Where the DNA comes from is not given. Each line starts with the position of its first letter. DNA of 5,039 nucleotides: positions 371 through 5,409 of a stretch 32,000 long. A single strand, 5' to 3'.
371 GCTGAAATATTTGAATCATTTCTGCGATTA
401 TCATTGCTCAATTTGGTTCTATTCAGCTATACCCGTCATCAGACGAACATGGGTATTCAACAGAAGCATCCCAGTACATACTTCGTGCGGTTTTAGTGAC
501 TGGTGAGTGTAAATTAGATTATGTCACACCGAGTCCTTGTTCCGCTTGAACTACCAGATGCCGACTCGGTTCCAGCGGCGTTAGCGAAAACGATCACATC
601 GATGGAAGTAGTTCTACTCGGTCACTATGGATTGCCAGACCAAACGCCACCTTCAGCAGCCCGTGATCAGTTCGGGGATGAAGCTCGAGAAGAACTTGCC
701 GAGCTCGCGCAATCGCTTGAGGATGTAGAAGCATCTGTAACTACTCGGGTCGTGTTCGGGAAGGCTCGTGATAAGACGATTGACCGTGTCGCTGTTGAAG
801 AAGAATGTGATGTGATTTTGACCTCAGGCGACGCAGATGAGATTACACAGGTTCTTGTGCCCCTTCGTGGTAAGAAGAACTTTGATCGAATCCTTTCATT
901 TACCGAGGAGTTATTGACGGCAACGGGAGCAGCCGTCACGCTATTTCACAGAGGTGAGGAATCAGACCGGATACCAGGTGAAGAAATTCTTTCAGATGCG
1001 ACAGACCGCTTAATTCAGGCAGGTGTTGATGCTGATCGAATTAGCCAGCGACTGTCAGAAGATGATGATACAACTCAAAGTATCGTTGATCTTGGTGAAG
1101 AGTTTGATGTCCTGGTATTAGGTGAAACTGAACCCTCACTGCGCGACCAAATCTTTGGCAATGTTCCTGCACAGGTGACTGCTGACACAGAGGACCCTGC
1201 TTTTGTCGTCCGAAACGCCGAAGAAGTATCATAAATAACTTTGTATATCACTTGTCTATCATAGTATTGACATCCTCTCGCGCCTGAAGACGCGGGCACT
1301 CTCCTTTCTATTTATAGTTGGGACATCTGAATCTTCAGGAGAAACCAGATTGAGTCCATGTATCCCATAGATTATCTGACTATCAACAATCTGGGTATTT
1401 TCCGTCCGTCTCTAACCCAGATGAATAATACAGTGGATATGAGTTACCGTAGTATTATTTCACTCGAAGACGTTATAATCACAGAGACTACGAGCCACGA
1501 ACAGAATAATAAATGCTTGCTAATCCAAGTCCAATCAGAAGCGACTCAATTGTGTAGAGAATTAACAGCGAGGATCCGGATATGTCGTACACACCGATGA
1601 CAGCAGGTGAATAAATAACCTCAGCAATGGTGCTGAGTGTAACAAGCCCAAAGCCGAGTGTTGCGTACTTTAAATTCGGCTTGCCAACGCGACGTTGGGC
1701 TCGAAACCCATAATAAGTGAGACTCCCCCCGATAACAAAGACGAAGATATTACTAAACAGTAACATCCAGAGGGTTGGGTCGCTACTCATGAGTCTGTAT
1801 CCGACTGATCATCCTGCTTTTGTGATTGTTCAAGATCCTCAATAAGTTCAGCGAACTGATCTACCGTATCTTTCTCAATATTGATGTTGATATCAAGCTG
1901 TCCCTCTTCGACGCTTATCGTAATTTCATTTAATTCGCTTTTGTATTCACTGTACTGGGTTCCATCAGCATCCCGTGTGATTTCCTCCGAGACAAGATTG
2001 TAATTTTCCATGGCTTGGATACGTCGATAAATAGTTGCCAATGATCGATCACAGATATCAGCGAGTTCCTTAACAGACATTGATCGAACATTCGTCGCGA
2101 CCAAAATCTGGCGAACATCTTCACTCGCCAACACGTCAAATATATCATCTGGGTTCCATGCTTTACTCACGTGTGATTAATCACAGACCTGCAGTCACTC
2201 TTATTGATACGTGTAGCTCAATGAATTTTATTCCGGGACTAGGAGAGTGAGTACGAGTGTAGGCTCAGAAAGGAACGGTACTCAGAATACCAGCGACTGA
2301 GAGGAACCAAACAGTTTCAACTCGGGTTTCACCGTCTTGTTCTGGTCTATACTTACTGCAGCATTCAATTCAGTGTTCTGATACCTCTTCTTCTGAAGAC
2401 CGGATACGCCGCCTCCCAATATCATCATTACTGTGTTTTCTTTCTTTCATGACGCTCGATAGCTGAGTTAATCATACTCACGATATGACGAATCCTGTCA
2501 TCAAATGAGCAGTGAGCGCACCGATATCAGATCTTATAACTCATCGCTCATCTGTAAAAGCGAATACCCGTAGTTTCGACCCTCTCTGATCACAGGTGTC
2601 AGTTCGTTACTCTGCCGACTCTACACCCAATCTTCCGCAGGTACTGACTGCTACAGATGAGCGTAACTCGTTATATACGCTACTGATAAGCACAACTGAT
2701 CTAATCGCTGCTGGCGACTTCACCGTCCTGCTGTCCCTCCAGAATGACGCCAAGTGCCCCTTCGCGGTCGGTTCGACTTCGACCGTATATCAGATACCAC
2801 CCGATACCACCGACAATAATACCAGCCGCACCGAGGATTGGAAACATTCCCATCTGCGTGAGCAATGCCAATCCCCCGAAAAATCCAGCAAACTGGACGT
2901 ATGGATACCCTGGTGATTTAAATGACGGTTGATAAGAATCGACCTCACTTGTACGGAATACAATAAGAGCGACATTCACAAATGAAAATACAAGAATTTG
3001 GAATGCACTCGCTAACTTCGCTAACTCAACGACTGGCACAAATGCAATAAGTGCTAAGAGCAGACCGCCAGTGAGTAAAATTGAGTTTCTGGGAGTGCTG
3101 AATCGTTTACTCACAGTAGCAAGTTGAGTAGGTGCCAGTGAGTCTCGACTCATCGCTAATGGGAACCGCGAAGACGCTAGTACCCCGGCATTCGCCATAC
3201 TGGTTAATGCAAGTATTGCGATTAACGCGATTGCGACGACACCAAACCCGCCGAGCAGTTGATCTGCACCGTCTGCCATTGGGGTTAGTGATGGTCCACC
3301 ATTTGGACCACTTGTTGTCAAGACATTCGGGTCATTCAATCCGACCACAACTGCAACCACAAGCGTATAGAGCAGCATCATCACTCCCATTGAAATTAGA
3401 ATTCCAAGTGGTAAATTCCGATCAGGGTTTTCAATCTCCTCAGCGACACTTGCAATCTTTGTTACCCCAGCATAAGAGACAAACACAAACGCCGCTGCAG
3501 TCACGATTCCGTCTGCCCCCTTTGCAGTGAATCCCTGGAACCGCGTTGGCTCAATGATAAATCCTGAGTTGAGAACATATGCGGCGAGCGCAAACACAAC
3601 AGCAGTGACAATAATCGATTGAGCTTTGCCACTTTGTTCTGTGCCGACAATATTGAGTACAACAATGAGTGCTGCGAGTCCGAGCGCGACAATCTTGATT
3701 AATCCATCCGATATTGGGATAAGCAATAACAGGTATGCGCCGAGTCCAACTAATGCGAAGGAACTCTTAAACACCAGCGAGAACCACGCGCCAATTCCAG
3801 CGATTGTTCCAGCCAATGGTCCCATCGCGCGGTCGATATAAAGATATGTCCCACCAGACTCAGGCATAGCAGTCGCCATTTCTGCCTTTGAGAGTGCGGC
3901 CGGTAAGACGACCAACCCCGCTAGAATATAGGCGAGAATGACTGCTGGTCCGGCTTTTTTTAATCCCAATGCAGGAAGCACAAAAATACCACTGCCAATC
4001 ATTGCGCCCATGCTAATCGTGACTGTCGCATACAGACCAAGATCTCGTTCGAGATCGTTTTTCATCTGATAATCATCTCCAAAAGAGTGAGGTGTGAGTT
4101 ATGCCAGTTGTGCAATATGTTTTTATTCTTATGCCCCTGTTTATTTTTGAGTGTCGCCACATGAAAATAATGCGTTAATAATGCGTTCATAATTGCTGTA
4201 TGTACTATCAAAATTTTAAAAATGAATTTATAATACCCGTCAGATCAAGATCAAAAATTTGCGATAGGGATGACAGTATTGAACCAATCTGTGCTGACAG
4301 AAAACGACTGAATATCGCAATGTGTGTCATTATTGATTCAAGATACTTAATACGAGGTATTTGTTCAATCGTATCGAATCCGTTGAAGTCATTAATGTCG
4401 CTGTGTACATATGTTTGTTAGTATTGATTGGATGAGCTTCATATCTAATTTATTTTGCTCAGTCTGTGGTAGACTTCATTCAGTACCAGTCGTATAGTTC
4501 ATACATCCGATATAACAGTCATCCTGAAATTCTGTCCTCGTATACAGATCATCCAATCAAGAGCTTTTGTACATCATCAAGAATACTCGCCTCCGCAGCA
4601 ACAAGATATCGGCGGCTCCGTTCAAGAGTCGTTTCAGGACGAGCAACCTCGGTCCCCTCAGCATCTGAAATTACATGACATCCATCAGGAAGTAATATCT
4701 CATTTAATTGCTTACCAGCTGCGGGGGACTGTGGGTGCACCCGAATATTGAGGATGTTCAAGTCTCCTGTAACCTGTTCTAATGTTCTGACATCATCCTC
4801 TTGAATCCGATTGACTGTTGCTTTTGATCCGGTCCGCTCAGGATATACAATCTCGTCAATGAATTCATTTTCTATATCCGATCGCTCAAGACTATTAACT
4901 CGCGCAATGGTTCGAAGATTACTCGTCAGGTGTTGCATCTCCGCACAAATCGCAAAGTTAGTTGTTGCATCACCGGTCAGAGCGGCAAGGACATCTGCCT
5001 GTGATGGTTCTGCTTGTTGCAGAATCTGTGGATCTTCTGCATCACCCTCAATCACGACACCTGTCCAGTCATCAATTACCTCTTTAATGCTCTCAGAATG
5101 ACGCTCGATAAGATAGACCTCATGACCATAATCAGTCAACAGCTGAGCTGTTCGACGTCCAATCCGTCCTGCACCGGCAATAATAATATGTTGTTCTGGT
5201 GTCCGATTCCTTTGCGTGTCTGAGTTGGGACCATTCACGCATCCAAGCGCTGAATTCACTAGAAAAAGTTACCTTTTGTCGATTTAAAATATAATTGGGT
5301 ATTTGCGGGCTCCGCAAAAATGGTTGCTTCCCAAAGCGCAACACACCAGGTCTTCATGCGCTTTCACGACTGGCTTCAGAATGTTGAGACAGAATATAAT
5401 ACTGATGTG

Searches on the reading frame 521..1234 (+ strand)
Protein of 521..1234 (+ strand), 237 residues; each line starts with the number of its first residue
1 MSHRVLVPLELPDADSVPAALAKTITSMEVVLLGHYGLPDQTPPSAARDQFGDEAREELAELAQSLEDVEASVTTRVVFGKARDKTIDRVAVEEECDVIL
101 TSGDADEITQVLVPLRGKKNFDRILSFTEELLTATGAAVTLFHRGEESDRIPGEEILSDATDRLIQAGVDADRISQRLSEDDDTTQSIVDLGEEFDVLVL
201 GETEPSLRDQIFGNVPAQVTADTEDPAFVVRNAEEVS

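Call 13: search_protein_families(library=pfam, proteins=[window:521-1234:+])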
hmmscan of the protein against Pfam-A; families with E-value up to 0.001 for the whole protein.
window:521-1234:+ (237 aa): 1 family
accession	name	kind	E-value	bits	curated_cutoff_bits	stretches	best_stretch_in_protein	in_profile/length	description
PF00582.32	Usp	-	1.5e-06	29.3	24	0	29-100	32-108/141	Universal stress protein family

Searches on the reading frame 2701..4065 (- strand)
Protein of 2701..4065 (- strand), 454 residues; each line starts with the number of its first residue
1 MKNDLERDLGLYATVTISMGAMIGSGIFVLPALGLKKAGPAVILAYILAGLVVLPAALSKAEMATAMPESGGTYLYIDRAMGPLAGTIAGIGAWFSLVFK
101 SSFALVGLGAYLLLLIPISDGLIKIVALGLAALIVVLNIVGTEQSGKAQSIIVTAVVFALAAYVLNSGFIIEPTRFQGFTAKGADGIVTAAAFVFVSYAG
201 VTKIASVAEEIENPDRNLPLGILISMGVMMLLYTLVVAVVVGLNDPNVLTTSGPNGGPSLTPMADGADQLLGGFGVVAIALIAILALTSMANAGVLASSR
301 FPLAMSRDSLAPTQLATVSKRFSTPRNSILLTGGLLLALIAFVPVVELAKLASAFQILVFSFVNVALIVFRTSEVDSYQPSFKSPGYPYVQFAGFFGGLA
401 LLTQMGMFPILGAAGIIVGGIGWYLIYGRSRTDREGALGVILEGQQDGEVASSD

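Call 13: search_protein_families(library=pfam, proteins=[window:2701-4065:-])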
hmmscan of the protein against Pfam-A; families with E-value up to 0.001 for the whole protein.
window:2701-4065:- (454 aa): 2 families
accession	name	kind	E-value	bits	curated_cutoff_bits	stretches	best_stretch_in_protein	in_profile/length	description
PF13520.12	AA_permease_2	-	1.5e-43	149.8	27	1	9-401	1-400/427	Amino acid permease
PF00324.27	AA_permease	-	1.1e-39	136.9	24.6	1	16-412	4-427/470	Amino acid permease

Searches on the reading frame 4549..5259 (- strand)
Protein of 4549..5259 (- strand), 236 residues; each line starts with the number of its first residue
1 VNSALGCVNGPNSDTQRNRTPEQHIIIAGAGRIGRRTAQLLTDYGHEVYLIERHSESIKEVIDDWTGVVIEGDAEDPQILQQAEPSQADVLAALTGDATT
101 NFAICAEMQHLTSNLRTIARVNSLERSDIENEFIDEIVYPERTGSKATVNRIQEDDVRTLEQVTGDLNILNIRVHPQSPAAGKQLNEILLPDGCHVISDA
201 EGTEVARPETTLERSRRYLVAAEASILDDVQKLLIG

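Call 13: search_protein_families(library=pfam, proteins=[window:4549-5259:-])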
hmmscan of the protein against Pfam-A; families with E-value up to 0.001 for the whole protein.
window:4549-5259:- (236 aa): 10 families
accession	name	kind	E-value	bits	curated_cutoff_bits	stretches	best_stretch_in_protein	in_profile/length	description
PF02254.24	TrkA_N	-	8.4e-23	81.3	23.8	1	25-140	1-116/116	TrkA-N domain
PF13460.12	NAD_binding_10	-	4.2e-07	30.4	27.2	1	29-103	2-77/184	NAD(P)H-binding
PF02080.26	TrkA_C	-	1.1e-05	25.7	27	1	172-234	4-70/71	TrkA-C domain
PF00070.33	Pyr_redox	-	0.00012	23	22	1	24-64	1-40/82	Pyridine nucleotide-disulphide oxidoreductase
PF13241.12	NAD_binding_7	-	0.00016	22.7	22.1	1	22-109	7-83/104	Putative NAD(P)-binding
PF07992.20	Pyr_redox_2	-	0.00021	21.2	26.1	1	20-61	141-180/291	Pyridine nucleotide-disulphide oxidoreductase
PF02826.25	2-Hacid_dh_C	-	0.00036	20.4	25.1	1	16-59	30-73/178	D-isomer specific 2-hydroxyacid dehydrogenase, NAD binding domain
PF02737.24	3HCDH_N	-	0.00053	20.4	22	0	25-76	2-52/180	3-hydroxyacyl-CoA dehydrogenase, NAD binding domain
PF02558.23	ApbA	-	0.00062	19.9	22.2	0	25-88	1-61/150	Ketopantoate reductase PanE/ApbA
PF01494.25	FAD_binding_3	-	0.00063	19.5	22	1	24-59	3-38/349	FAD binding domain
